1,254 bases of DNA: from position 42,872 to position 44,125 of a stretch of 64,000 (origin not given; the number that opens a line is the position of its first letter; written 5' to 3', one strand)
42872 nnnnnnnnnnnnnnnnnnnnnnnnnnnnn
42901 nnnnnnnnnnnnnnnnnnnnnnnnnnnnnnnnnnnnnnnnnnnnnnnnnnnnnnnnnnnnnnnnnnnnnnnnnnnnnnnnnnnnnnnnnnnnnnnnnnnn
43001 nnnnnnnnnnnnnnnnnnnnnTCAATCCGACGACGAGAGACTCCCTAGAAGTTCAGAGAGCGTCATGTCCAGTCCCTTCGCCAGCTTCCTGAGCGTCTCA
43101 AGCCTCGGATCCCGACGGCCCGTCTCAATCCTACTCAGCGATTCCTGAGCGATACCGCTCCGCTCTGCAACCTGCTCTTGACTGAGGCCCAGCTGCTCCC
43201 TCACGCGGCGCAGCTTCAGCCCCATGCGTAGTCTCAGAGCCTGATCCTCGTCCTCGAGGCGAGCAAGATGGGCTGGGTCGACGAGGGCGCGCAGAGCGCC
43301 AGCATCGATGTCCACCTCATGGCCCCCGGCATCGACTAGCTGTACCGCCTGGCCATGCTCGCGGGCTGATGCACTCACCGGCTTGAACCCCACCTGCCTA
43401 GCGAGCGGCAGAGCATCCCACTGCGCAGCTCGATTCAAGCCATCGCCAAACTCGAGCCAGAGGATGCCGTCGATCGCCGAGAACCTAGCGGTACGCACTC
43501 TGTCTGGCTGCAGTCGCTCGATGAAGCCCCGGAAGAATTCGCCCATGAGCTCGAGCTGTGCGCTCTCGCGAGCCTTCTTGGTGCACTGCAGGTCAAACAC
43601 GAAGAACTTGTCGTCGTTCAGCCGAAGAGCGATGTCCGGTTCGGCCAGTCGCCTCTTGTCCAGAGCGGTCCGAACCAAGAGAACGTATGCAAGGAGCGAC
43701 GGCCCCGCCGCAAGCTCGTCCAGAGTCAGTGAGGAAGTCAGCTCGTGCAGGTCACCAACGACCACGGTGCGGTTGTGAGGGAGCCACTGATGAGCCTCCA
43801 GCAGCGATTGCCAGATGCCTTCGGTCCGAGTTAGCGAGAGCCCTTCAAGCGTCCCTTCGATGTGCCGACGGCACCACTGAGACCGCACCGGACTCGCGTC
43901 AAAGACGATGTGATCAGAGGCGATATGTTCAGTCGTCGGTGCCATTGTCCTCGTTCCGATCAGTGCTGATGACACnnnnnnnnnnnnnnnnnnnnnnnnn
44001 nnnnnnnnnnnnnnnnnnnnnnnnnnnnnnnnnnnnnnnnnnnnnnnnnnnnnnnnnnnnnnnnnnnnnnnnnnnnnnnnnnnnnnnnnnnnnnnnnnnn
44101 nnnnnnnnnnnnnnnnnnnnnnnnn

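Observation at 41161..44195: Minus-strand four-gene module: DUF4160, a DUF2442-like/XRE-HTH fusion, and two intact orphan proteins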

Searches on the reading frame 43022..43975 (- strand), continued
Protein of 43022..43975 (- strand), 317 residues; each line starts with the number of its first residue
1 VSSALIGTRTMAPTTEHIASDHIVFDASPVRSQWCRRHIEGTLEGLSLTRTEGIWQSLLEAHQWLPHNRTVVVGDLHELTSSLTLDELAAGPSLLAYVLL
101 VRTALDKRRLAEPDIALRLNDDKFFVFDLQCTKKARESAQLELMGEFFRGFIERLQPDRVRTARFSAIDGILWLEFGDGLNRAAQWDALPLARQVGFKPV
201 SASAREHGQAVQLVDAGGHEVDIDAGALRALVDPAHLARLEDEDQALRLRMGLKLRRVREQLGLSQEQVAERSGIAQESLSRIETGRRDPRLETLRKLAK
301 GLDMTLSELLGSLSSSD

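Call 47: fold_search(model_id=the predicted structure, library=pdb)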
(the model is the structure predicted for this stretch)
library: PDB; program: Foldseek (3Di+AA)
matches with E <= 10: 1208; with E <= 0.001: 20
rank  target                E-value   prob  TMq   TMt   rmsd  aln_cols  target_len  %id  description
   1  2b5a_A                2.3e-05  1.00  0.23  0.86   1.4        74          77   26  C.BclI, Control Element of the BclI Restriction-Modification System (released 2006-01-03)
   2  2b5a_B                2.4e-05  1.00  0.23  0.86   1.4        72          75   26  C.BclI, Control Element of the BclI Restriction-Modification System (released 2006-01-03)
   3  2b5a_C                3.2e-05  1.00  0.23  0.88   1.3        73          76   26  C.BclI, Control Element of the BclI Restriction-Modification System (released 2006-01-03)
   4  6jq1_B                1.0e-04  1.00  0.20  0.46   1.8        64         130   39  Crystal Structure of DdrO from Deinococcus geothermalis (released 2019-08-28)
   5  1y7y_B                1.3e-04  1.00  0.20  0.88   1.3        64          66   38  High-resolution crystal structure of the restriction-modification controller protein C.AhdI from Aeromonas hydrophila (released 2005-02-22)
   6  9a7f_A                2.3e-04  1.00  0.20  0.44   3.3        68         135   34  Integrative model of RGHR-DLDH1 by crosslinking MS and deep learning (released 2024-09-18)
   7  6jq1_A                3.0e-04  1.00  0.19  0.45   1.2        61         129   41  Crystal Structure of DdrO from Deinococcus geothermalis (released 2019-08-28)
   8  6rnz_A                4.7e-04  1.00  0.19  0.85   1.1        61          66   39  Crystal structure of the N-terminal HTH DNA-binding domain of the essential repressor DdrO from radiation-resistant De (released 2019-10-09)
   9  3f52_A                4.9e-04  1.00  0.21  0.76   1.8        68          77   28  Crystal structure of the clp gene regulator ClgR from C. glutamicum (released 2008-11-18)
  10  5woq_A                5.5e-04  1.00  0.21  0.72   1.8        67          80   30  Crystal structure of an XRE family protein transcriptional regulator from Mycobacterium smegmatis (released 2017-08-16)
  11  5woq_B                5.8e-04  1.00  0.21  0.69   1.7        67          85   30  Crystal structure of an XRE family protein transcriptional regulator from Mycobacterium smegmatis (released 2017-08-16)
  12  8p8o_J                6.2e-04  1.00  0.20  0.41   1.7        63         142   25  M. tuberculosis dUTPase - Stl1-159 (StlNT) complex structure (released 2024-11-27)
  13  7dlv_F                6.9e-04  1.00  0.20  0.41   1.6        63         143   25  shrimp dUTPase in complex with Stl (released 2021-12-01)
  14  1y7y_A                7.3e-04  1.00  0.20  0.85   1.4        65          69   37  High-resolution crystal structure of the restriction-modification controller protein C.AhdI from Aeromonas hydrophila (released 2005-02-22)
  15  5woq_C                7.7e-04  1.00  0.21  0.70   1.7        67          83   30  Crystal structure of an XRE family protein transcriptional regulator from Mycobacterium smegmatis (released 2017-08-16)
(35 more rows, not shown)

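Call 63: search_protein_families(library=phrogs, proteins=[window:43022-43945:-, L010:3716-4837:+, L010:4839-5741:+], max_evalue=0.01)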
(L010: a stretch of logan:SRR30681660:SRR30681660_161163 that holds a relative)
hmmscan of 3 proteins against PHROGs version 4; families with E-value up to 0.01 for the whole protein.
window:43022-43945:- (307 aa): 37 families (the best 25 are shown)
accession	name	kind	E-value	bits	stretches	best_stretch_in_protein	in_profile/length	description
phrog_1373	-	transcription regulation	1.2e-16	62.1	1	220-303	44-126/166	transcriptional regulator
phrog_8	-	transcription regulation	6.4e-15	56.4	1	241-302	77-138/346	transcriptional regulator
phrog_5823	-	transcription regulation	7.8e-15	55.9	1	241-302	7-69/404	transcriptional regulator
phrog_3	-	transcription regulation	2.6e-12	48.2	1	239-302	87-148/430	transcriptional repressor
phrog_4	-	transcription regulation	3.3e-12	47.1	1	239-305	135-197/400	transcriptional repressor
phrog_7241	-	transcription regulation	3.8e-11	44.1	1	244-300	65-121/122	transcriptional regulator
phrog_2328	-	transcription regulation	3.6e-10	40.7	1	239-293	14-68/128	transcriptional repressor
phrog_2439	-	transcription regulation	2.1e-09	37.7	1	242-295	9-62/367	transcriptional regulator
phrog_2967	-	transcription regulation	2.3e-09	38.1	1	241-301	11-71/225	transcriptional regulator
phrog_6831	-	transcription regulation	1.8e-08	35.3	1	252-290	17-56/68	transcriptional regulator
phrog_2339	-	DNA, RNA and nucleotide metabolism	1.9e-07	32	1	231-297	16-83/98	HTH DNA binding protein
phrog_38027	-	transcription regulation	2.6e-07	31.8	1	245-296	73-124/143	transcriptional repressor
phrog_6288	-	unknown function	4.8e-07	30.7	1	233-291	22-81/322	-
phrog_4583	-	transcription regulation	1.8e-06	28.9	1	245-305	15-75/81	transcriptional repressor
phrog_2104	-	unknown function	2.1e-06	28.9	1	244-288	43-87/103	-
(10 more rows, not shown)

L010:3716-4837:+ (373 aa): 1 family
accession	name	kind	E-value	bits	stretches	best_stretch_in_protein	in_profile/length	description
phrog_24700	-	unknown function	0.00032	21.8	1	3-24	199-220/221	-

L010:4839-5741:+ (300 aa): 0 families

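Call 73: search_protein_families(library=pfam, proteins=[L010:4839-5741:+], max_evalue=1)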
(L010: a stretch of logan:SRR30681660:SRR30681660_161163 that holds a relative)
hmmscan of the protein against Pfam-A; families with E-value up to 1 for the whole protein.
L010:4839-5741:+ (300 aa): 0 families

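Call 92: find_related_loci(query=A2, collection=viral_contigs, flank=4000)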
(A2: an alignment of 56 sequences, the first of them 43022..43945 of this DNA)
Query A2 (307 aa) in viral_contigs; peptide patterns used: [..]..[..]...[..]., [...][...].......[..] (x = any residue, [..] = any of these).
11 stretches matched a pattern, but none encodes a relative of the query by tblastn (E <= 1e-3).

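Call 95: search_protein_families(library=padloc, proteins=[L010:3716-4837:+, L010:4839-5741:+, L005:6029-6919:+, L005:7205-8716:+, L008:6329-7912:+, L014:3026-3958:+], max_evalue=0.01)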
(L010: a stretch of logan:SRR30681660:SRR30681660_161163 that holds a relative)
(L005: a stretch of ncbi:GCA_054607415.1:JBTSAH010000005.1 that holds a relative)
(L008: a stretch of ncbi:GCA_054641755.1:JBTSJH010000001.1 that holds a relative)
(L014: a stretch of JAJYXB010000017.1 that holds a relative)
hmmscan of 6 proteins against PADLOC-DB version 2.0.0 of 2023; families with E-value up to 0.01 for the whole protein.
L010:3716-4837:+ (373 aa): 5 families
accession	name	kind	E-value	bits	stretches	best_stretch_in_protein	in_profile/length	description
PDLC00872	E2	-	1.2e-05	22.9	1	2-26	165-189/216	E2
PDLC04917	PDC-S12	-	1.8e-05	22.7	1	3-24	196-217/218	-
PDLC00833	E1-E2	-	1.8e-05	22.3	1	3-26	170-193/222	E1-E2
PDLC00865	E2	-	0.00012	19.6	1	3-28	168-193/219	E2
PDLC00871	E2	-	0.00044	18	1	2-24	168-189/241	E2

L010:4839-5741:+ (300 aa): 0 families

L005:6029-6919:+ (296 aa): 10 families
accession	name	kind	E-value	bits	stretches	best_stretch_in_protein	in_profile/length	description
PDLC03478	REase_II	-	4.9e-09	34.2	1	82-150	90-162/219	Type II restriction enzyme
PDLC03418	REase_II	-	1.2e-06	25.9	1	98-148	321-371/372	Type II restriction enzyme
PDLC00323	PtuB1|PtuB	-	5.9e-05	20.8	1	92-166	25-101/215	Unknown function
PDLC02859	DpdF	-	0.0011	15.5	1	96-145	2-51/545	DpdF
PDLC00337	PtuB1|PtuB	-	0.0013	16.6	1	117-167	73-118/216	Unknown function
PDLC00332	PtuB1|PtuB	-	0.0025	15.7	1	83-145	29-90/212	Unknown function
PDLC03656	mREase_IV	-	0.003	15.3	1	92-145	195-254/277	Type IV methyl-directed restriction enzyme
PDLC00315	PtuB1|PtuB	-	0.0053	14.6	1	101-149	30-79/227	Unknown function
PDLC00325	PtuB1|PtuB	-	0.0078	13.8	0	99-148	49-103/213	Unknown function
PDLC03431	REase_II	-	0.0082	13.7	0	117-147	177-207/246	Type II restriction enzyme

L005:7205-8716:+ (503 aa): 8 families
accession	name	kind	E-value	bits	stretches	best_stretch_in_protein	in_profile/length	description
PDLC03963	SoFic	-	1.3e-28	98.4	1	249-499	23-261/361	-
PDLC04840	PDC-S04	-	4.2e-19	67.2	1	290-483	16-201/227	-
PDLC04836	PDC-S04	-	3e-17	60.6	1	290-482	30-213/244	-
PDLC04966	PDC-S24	-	1.4e-14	51.9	1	395-461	272-341/497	-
PDLC04837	PDC-S04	-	2.8e-14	51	1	290-494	30-220/234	-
PDLC04839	PDC-S04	-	5.9e-12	43.7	1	406-498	100-202/205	-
PDLC04838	PDC-S04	-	3.6e-06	24.9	1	429-497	133-201/209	-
PDLC04842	PDC-S04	-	0.0037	15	0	436-484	110-158/202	-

L008:6329-7912:+ (527 aa): 0 families

L014:3026-3958:+ (310 aa): 10 families
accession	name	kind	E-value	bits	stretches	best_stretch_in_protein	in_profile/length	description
PDLC03478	REase_II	-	5.5e-09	34.1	1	96-164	90-162/219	Type II restriction enzyme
PDLC03418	REase_II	-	1.3e-06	25.8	1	112-162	321-371/372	Type II restriction enzyme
PDLC00323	PtuB1|PtuB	-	6.2e-05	20.8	1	106-186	25-106/215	Unknown function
PDLC02859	DpdF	-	0.0012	15.4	1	110-159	2-51/545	DpdF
PDLC00337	PtuB1|PtuB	-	0.0013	16.6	1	131-181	73-118/216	Unknown function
PDLC00332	PtuB1|PtuB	-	0.0026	15.6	1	97-159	29-90/212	Unknown function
PDLC03656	mREase_IV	-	0.0032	15.2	1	106-159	195-254/277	Type IV methyl-directed restriction enzyme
PDLC00315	PtuB1|PtuB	-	0.0056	14.5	1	115-163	30-79/227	Unknown function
PDLC00325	PtuB1|PtuB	-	0.0084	13.7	0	113-162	49-103/213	Unknown function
PDLC03431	REase_II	-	0.0094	13.5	0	131-161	177-207/246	Type II restriction enzyme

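Call 101: search_solved_structures(query=A2, max_evalue=1)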
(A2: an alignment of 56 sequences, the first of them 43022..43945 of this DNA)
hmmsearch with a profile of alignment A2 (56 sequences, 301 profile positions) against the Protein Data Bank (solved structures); distinct sequences matched with E-value up to 1: 96 (the best 60 are shown).
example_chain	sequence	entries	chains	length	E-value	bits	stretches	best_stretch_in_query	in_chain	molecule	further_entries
6jq1_A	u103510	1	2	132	2.6e-10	43.3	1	236-296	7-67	Transcriptional regulator, XRE family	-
3qq6_A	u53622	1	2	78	3.4e-10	42.9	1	227-296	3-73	HTH-type transcriptional regulator sinR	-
6rnz_A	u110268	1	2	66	9.1e-10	41.5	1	237-296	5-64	HTH-type transcriptional regulator DdrOC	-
6af3_B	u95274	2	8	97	1.1e-09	41.3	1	228-291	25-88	HigA antitoxin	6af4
8tac_A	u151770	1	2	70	2.6e-09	40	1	227-288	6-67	DBP48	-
6rmq_A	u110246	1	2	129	5.8e-09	38.9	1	237-296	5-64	HTH-type transcriptional regulator DdrOC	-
6rnx_A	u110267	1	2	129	5.8e-09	38.9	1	237-296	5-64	HTH-type transcriptional regulator DdrOC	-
5tn0_A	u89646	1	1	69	6.7e-09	38.7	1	234-296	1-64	HTH-type transcriptional regulator SinR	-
1b0n_A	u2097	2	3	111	2.6e-08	36.7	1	234-296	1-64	PROTEIN (SINR PROTEIN) | HTH-TYPE TRANSCRIPTIONAL REGULATOR SINR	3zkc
1y9q_A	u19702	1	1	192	3.6e-08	36.3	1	229-294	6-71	transcriptional regulator, HTH_3 family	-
3kxa_A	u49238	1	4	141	5.1e-08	35.8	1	222-289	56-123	Putative uncharacterized protein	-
1sq8_A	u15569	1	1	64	5.1e-08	35.8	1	234-295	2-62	dh434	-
7t8i_A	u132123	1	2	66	6.5e-08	35.5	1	234-295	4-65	Phage element (ICEBs1)transcriptional regulator (Xre family)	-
1y7y_A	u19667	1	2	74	3.7e-07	33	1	230-293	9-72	C.AhdI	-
1per_L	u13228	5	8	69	6.7e-07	32.1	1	235-298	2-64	PROTEIN (434 REPRESSOR) | 434 REPRESSOR | REPRESSOR PROTEIN CI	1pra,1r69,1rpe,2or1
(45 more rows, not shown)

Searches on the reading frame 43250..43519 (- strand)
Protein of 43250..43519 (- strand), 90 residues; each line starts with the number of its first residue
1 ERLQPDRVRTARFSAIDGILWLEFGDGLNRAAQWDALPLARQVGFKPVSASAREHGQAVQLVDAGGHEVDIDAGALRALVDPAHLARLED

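Call 51: search_solved_structures(query=A3, max_evalue=10, show_alignments=3)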
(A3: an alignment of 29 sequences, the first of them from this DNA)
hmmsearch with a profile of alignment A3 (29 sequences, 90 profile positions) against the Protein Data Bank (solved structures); distinct sequences matched with E-value up to 10: 1.
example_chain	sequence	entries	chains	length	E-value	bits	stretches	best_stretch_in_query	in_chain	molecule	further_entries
4h05_A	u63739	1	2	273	1.5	12.3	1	27-81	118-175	Aminoglycoside-O-phosphotransferase VIII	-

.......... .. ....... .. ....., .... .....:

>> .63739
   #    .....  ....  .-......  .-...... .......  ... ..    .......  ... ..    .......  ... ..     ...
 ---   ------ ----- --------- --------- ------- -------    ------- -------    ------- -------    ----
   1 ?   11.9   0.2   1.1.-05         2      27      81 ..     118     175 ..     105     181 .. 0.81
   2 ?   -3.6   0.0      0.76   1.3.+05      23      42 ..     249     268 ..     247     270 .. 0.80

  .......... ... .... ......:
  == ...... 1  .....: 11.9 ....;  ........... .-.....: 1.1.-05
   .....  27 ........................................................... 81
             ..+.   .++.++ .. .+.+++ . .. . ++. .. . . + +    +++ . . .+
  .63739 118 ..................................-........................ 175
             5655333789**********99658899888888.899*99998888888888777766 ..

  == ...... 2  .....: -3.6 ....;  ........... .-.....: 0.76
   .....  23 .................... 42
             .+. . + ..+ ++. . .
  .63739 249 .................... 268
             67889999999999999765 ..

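Call 52: search_protein_families(library=pfam, alignment_id=A3, max_evalue=10)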
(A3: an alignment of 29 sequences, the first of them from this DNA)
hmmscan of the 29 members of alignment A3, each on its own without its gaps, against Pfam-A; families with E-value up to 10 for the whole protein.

A. member 1, seq(90 aa): 0 families

B. families by the number of members that match (of 29 scanned): 5 families
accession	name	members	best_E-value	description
PF10387.14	DUF2442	8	0.002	Protein of unknown function (DUF2442)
PF06613.17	KorB_C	4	0.052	KorB C-terminal beta-barrel domain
PF11197.13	DUF2835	2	0.18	Protein of unknown function (DUF2835)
PF18057.6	DUF5594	1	0.014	Domain of unknown function (DUF5594)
PF23887.1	Phage_Gene47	1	0.098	Phage L5 gene 47-like protein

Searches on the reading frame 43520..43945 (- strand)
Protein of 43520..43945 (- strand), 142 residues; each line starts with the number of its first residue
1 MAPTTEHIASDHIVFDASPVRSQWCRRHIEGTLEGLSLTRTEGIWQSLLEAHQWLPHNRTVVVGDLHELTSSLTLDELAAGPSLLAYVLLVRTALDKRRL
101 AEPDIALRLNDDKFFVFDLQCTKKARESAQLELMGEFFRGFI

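Call 81: search_solved_structures(query=A4, max_evalue=10, show_alignments=2)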
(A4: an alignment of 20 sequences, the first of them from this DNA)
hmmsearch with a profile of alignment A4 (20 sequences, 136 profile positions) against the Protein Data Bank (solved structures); distinct sequences matched with E-value up to 10: 2.
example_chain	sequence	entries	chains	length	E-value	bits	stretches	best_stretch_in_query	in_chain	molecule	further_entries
7dww_B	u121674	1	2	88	0.033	17.3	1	23-65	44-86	msDPBB_sym2 protein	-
6yfb_AA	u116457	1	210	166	1.8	11.7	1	11-46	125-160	coat protein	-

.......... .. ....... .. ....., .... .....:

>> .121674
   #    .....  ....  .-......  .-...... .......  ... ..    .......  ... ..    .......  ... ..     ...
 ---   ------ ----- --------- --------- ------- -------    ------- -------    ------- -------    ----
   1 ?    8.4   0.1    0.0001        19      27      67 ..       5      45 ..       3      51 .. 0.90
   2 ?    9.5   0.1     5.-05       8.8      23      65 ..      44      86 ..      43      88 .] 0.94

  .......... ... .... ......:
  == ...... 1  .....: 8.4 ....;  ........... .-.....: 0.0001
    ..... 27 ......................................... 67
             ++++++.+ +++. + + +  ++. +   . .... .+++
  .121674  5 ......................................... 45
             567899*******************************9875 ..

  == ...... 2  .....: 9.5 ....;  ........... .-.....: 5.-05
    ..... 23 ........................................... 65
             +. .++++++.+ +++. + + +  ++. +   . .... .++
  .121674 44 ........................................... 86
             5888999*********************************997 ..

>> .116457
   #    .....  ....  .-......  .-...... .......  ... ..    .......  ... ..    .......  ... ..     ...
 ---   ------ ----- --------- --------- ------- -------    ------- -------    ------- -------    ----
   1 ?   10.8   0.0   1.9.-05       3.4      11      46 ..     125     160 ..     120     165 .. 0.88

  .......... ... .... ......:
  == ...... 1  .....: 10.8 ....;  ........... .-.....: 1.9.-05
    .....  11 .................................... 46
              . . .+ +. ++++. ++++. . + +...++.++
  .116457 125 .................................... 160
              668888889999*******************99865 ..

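Call 82: search_protein_families(library=pfam, alignment_id=A4, max_evalue=10)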
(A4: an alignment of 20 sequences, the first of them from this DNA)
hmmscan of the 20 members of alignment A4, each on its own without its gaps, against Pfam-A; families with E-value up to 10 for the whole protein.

A. member 1, seq(142 aa): 0 families

B. families by the number of members that match (of 20 scanned): 1 family
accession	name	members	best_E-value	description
PF02245.21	Pur_DNA_glyco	1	0.12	Methylpurine-DNA glycosylase (MPG)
